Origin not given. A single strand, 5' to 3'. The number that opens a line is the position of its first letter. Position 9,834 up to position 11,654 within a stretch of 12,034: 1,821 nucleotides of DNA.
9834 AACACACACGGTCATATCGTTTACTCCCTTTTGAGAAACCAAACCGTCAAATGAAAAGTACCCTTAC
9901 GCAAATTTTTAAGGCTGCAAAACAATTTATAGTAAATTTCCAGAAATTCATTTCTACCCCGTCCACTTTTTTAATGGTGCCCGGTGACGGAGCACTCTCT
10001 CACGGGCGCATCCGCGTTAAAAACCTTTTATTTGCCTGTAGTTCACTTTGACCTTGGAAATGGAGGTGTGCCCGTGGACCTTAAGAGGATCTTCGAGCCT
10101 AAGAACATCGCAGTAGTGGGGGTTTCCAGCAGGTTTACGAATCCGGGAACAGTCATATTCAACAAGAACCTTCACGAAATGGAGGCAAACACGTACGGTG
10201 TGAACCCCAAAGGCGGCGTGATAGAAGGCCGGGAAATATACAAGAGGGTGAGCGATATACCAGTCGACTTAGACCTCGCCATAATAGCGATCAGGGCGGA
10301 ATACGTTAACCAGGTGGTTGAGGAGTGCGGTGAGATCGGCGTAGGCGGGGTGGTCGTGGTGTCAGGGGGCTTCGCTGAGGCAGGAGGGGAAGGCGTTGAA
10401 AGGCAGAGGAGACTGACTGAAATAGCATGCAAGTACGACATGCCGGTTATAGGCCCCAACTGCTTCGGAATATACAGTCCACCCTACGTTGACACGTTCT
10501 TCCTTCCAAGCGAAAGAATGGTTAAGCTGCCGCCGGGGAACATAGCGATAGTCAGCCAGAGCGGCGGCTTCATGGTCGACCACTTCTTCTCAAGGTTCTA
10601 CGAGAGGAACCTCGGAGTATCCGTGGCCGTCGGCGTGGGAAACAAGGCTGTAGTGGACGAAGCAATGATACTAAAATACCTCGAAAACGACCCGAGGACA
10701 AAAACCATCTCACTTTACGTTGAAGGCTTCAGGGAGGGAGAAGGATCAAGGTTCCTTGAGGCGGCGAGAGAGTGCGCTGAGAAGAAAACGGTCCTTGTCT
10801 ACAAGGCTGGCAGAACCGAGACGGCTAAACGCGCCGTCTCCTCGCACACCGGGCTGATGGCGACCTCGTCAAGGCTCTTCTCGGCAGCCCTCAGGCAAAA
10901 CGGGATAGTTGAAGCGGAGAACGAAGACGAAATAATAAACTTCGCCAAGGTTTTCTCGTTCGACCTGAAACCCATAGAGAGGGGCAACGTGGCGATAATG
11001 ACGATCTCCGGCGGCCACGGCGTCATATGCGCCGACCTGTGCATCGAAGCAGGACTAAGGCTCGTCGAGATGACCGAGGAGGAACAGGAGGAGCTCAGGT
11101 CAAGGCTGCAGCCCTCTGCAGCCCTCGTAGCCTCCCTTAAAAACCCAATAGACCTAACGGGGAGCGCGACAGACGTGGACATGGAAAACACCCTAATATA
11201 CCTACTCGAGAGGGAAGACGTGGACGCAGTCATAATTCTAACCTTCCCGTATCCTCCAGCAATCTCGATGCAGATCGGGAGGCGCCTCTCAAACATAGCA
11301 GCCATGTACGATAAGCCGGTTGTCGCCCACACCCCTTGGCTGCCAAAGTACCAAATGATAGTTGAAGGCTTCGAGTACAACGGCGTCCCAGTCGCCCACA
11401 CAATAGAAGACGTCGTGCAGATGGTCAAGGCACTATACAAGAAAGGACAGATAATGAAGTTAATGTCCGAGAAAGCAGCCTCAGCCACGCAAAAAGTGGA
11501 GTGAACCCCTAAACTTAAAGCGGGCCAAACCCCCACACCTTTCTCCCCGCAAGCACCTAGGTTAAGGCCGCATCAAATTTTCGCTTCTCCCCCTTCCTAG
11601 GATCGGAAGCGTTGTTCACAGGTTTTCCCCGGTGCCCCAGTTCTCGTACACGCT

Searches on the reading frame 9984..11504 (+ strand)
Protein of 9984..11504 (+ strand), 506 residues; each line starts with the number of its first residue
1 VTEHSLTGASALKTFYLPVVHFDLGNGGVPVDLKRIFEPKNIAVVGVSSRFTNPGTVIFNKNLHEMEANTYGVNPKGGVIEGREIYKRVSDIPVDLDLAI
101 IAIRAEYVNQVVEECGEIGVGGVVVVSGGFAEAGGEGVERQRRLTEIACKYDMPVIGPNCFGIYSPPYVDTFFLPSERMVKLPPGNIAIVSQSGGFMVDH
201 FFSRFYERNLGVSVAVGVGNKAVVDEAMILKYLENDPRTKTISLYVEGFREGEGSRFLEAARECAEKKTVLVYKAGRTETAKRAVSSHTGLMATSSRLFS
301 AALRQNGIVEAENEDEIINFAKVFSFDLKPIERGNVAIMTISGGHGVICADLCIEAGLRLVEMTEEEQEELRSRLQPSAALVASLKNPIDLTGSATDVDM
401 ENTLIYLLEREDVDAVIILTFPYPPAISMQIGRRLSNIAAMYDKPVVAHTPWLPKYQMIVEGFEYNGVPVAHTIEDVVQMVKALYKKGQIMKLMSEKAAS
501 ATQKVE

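Call 4: search_protein_families(library=pfam, proteins=[window:9984-11504:+])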
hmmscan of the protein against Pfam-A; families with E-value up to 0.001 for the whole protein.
window:9984-11504:+ (506 aa): 4 families
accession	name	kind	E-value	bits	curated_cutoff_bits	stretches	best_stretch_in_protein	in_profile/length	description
PF13607.11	Succ_CoA_lig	-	8.2e-45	152.4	27.4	1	184-324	1-138/138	Succinyl-CoA ligase like flavodoxin domain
PF13380.12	CoA_binding_2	-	7.9e-20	71.9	22.8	1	40-164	1-114/116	CoA binding domain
PF02629.25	CoA_binding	-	1e-10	42.7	22.3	1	38-127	2-95/97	CoA binding domain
PF19045.5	Ligase_CoA_2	-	2.6e-08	34.5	23.7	1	336-449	1-115/162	Ligase-CoA domain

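Call 5: search_protein_families(library=ncbifam, proteins=[window:9984-11504:+])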
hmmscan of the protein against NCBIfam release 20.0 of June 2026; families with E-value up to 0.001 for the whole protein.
window:9984-11504:+ (506 aa): 6 families
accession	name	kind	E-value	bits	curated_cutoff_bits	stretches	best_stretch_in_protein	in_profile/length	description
TIGR02717.1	AcCoA-syn-alpha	equivalog_domain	1.7e-111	373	567.15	1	33-487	1-446/447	acetate--CoA ligase alpha subunit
NF045494.1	AcCoALig_Archglob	equivalog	4.4e-89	299.6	1200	1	32-487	217-662/665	acetate--CoA ligase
NF045492.1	HydPropCoALig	equivalog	8.6e-76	255.7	1300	1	33-490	248-699/700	3-hydroxypropionate--CoA ligase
NF045493.1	HydDutCoALig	equivalog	7.7e-70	236.3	1300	1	36-490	6-452/698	4-hydroxybutyrate--CoA ligase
NF004230.0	PRK05678.1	equivalog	1.7e-15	57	336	1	71-295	37-254/291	succinate--CoA ligase subunit alpha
TIGR01019.1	sucCoAalpha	subfamily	1.5e-14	54.1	353.2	1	72-293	36-250/286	succinate--CoA ligase subunit alpha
